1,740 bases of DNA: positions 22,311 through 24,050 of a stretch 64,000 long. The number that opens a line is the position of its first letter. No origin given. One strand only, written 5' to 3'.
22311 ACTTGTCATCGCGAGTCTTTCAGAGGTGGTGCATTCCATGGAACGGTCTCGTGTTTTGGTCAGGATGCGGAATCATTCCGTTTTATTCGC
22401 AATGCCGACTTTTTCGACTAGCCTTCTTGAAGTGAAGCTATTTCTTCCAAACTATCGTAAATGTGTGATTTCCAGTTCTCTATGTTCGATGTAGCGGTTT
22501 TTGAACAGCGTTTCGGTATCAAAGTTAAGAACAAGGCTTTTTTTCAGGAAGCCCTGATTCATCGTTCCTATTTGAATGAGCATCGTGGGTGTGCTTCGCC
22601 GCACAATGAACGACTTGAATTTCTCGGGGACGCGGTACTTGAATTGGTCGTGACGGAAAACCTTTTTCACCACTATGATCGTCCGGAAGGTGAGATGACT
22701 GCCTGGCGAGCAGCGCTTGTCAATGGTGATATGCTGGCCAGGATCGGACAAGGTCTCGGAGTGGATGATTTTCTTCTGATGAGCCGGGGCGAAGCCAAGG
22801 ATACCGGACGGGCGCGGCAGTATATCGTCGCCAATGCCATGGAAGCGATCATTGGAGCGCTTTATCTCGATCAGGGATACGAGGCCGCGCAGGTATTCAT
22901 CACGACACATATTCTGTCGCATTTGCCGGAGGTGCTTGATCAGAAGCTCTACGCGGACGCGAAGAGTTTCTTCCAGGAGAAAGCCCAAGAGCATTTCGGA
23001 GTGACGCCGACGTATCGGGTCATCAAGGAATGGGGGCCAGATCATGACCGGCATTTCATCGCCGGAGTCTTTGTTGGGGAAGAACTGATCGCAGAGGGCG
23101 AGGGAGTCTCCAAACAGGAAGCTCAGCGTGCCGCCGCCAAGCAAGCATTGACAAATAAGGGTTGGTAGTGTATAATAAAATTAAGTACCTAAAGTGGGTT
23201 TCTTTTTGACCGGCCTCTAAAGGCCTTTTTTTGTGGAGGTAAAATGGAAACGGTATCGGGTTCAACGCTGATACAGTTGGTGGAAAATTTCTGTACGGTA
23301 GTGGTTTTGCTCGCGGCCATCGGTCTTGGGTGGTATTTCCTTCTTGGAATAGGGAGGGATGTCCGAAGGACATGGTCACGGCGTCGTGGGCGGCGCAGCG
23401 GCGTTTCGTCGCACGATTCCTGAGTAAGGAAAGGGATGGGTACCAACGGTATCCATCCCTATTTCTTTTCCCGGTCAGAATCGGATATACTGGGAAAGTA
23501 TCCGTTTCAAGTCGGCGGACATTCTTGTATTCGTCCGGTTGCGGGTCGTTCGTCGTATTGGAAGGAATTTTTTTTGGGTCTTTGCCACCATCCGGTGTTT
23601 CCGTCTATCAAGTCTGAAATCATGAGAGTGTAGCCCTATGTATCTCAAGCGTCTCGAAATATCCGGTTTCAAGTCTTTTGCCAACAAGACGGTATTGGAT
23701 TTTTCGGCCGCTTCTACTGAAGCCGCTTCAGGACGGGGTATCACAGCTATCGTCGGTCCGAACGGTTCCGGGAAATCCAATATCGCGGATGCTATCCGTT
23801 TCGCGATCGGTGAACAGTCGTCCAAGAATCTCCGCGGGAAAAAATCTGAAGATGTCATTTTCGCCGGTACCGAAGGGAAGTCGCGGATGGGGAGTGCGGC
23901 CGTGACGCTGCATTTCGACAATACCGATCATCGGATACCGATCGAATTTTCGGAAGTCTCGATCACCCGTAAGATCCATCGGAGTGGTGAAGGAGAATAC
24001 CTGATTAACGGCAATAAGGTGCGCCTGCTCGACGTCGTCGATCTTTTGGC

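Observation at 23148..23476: Free-standing 59-codon membrane-peptide gene with a perfect consensus promoter, strong RBS and strong terminator (type I toxin-like)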

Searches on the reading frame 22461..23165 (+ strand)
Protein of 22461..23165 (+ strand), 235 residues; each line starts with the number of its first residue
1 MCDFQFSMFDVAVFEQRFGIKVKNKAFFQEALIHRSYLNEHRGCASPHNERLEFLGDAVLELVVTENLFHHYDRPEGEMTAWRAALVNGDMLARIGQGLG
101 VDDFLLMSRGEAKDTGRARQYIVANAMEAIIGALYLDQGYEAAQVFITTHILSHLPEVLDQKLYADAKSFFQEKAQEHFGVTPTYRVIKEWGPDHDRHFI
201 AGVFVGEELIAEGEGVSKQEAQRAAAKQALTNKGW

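Call 7: find_related_loci(query=window:22461-23165:+, collection=genome_contigs, flank=4000)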
Query window:22461-23165:+ (235 aa) in genome_contigs; peptide patterns used: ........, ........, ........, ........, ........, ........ (x = any residue, [..] = any of these).
426 stretches matched a pattern; 101 encode a relative of the query (tblastn E <= 1e-3); the best 80 are kept; 80 distinct loci.
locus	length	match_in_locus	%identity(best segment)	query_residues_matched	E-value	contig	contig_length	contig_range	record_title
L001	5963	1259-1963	95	1-235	2e-152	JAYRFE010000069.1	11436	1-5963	MAG: Candidatus Moraniibacteriota bacterium isolate SH_SHASGE3bin.24 k141_1211821, whole genome shotgun sequence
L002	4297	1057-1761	95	1-235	2e-155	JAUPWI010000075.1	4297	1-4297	MAG: Patescibacteria group bacterium isolate erpe_2018_sw_45hr_WHONDRS-SW48-000100_B_bin.13 scaffold_1308409, whole geno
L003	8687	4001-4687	92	7-235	1e-143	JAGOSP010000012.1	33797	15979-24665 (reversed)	MAG: Candidatus Moraniibacteriota bacterium isolate Gw_Eff_bin_331 Gw_Eff_2352_length_33797_cov_23.293347, whole genome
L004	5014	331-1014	93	8-235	1e-143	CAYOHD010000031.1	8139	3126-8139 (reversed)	MAG TPA_asm: uncultured Bdellovibrionales bacterium isolate SRP257259_co1_152 genome assembly, contig: NODE_14226_length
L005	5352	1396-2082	92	7-235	1e-143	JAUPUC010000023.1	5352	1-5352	MAG: Patescibacteria group bacterium isolate erpe_2018_sw_6hr_WHONDRS-SW48-000087_B_bin.65 scaffold_288088, whole genome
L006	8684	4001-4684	92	8-235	3e-141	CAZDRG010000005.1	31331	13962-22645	MAG TPA_asm: uncultured Bdellovibrionales bacterium isolate SRP286056_co1_205 genome assembly, contig: NODE_1608_length_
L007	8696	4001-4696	86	4-235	9e-138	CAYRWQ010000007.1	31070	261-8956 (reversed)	MAG TPA_asm: uncultured Bdellovibrionales bacterium isolate binchicken_co128_176 genome assembly, contig: NODE_993_lengt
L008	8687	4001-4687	83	7-235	9e-132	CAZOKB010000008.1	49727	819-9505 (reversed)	MAG TPA_asm: uncultured Bdellovibrionales bacterium isolate SRP278252_co2_108 genome assembly, contig: NODE_1148_length_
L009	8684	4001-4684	82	8-235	2e-130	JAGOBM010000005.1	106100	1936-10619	MAG: Candidatus Moraniibacteriota bacterium isolate Go_LeineEff_bin_12 Go_LeineEff_23_length_106100_cov_12.446283, whole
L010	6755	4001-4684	70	8-235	1e-109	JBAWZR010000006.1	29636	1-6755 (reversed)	MAG: Candidatus Moraniibacteriota bacterium isolate ELA120 MAG120_6, whole genome shotgun sequence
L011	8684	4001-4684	70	8-235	1e-108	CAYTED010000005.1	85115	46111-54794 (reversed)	MAG TPA_asm: uncultured Bdellovibrionales bacterium isolate binchicken_co128_120 genome assembly, contig: NODE_159_lengt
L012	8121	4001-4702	67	1-235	1e-105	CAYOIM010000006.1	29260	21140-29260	MAG TPA_asm: uncultured Bdellovibrionales bacterium isolate binchicken_co347_165 genome assembly, contig: NODE_832_lengt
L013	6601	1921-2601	70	9-235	6e-106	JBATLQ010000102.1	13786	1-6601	MAG: Candidatus Moraniibacteriota bacterium isolate MFD10474_ilm_asm_bin3 k127_116904, whole genome shotgun sequence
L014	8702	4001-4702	65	2-235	1e-103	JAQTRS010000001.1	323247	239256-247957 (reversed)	MAG: Candidatus Moraniibacteriota bacterium isolate STB_169 NODE_63_length_323247_cov_5.600350_Sandtown_B, whole genome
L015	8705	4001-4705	65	1-235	4e-103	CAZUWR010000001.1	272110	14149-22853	MAG TPA_asm: uncultured Bdellovibrionales bacterium isolate SRP278252_co2_235 genome assembly, contig: NODE_25_length_27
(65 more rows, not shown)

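Call 17: find_related_loci(query=window:22461-23165:+, collection=metagenome_contigs, flank=3000)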
Query window:22461-23165:+ (235 aa) in metagenome_contigs; peptide patterns used: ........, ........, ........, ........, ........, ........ (x = any residue, [..] = any of these).
600 stretches matched a pattern (row limit reached: there are more); 107 encode a relative of the query (tblastn E <= 1e-3); the best 80 are kept; 80 distinct loci.
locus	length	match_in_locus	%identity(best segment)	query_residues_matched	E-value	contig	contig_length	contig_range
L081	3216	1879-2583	94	1-235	4e-159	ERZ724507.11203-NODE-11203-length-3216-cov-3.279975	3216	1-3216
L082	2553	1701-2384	82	8-235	9e-137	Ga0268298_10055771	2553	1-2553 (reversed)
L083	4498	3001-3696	81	1-235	1e-125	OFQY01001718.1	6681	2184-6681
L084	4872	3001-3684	70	8-235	8e-110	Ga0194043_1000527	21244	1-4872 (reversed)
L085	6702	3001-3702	63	2-235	8e-105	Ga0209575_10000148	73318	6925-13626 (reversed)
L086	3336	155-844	67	6-235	1e-105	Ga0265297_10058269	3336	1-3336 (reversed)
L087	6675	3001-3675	64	11-235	3e-100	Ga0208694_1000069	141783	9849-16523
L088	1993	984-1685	62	9-235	7e-105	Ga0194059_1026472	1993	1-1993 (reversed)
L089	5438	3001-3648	68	20-235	3e-99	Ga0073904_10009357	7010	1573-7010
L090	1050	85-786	60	2-235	3e-106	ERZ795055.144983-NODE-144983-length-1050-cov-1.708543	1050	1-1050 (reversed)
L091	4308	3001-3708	60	2-235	4e-97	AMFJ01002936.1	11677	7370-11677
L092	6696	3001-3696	59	4-235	3e-97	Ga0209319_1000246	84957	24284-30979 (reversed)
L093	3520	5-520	86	64-235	2e-94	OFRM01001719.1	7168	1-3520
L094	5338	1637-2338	59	5-235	4e-92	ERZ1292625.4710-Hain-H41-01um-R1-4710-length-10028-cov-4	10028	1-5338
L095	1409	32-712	57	9-235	2e-97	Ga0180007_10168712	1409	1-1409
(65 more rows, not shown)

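Call 82: search_protein_families(library=pfam, max_evalue=0.001, proteins=[L003:4737-5720:-])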
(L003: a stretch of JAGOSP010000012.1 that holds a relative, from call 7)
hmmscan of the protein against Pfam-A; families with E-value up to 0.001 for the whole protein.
L003:4737-5720:- (328 aa): 2 families
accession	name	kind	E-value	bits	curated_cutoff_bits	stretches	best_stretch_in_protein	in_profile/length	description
PF13936.12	HTH_38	-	2.5e-11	43.5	27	1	6-44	4-42/44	Helix-turn-helix domain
PF13384.12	HTH_23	-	3.2e-06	27.2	24.6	1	7-40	2-35/50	Homeodomain-like domain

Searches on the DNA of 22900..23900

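Call 3: search_rna_families(source=window, start=22900, end=23900, threshold=evalue, max_evalue=10, show_alignments=3)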
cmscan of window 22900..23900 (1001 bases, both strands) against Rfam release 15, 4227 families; matches with E-value up to 10: 2.
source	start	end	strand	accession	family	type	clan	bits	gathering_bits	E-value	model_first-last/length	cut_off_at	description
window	23153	23233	+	RF00368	sroB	Gene; sRNA;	-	22.7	44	3.3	1-83/83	no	sroB RNA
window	23140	23232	+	RF01770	rimP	Cis-reg; leader;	-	22.2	47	0.58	1-102/102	no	Gammaprotebacteria rimP leader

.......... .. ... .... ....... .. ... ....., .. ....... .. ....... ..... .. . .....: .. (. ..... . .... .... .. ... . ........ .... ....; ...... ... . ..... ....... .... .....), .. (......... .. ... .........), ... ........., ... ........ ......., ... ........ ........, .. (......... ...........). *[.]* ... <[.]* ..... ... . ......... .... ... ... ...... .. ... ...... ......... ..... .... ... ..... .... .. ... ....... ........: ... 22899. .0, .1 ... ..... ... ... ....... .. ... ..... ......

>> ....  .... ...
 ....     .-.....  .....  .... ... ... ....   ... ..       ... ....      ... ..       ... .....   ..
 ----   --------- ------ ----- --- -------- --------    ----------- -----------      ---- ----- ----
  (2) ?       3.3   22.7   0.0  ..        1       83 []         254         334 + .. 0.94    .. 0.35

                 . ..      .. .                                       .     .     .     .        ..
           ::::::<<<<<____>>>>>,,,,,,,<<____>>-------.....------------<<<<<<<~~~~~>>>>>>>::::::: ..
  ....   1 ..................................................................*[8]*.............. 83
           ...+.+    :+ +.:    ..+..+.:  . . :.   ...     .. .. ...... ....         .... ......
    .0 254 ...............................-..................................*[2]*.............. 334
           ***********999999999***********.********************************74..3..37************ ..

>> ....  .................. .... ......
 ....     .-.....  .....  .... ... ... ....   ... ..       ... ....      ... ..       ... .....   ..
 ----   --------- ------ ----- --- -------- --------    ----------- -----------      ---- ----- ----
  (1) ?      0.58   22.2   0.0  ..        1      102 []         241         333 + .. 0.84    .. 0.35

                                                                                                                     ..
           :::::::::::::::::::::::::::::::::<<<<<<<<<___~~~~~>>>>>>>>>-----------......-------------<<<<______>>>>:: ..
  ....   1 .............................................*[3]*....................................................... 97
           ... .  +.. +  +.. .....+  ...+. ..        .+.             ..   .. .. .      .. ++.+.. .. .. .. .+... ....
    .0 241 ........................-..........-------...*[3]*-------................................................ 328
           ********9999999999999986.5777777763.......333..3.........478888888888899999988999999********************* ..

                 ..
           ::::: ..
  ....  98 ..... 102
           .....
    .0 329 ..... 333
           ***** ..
